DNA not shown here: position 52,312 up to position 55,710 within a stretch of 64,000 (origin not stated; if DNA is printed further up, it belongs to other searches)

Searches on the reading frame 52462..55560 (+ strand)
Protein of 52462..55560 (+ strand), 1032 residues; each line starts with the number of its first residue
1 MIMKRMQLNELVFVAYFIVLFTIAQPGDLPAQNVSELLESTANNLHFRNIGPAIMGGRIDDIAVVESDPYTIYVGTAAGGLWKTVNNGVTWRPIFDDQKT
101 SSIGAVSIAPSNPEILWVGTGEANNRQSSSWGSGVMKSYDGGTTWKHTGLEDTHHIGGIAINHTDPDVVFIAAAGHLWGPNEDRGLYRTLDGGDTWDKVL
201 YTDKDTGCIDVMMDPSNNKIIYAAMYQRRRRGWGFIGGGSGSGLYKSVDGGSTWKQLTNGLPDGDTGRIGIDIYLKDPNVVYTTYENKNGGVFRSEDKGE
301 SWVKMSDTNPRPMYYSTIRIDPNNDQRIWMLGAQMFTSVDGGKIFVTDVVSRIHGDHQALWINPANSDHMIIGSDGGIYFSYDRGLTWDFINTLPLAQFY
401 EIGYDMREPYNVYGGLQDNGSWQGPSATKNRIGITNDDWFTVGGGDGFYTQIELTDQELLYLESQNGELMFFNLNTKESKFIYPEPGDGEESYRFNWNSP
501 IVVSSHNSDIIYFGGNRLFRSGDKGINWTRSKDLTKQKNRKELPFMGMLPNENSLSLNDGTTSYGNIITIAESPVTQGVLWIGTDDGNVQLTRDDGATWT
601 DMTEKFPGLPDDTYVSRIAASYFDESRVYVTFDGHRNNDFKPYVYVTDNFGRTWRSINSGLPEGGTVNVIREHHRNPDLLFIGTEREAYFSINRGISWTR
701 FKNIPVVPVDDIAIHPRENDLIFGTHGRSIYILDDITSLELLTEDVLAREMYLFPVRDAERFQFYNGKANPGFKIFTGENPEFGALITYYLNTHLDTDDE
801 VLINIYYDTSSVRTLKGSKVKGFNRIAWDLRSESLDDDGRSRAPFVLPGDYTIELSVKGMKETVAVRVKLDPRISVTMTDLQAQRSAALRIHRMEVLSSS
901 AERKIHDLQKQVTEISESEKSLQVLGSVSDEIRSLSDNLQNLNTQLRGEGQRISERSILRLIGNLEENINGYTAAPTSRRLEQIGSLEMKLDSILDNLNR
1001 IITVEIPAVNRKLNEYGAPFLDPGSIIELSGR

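Call 55: search_protein_families(library=pfam, proteins=[window:52462-55560:+], max_evalue=0.00001)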
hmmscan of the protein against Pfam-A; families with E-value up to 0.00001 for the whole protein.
window:52462-55560:+ (1032 aa): 2 families
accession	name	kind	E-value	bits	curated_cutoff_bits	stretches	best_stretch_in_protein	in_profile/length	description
PF15902.12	Sortilin-Vps10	-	9.4e-30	104.2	33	2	135-260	3-115/446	Sortilin, neurotensin receptor 3,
PF02012.26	BNR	-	4.7e-08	32.3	27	0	138-146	3-11/12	BNR/Asp-box repeat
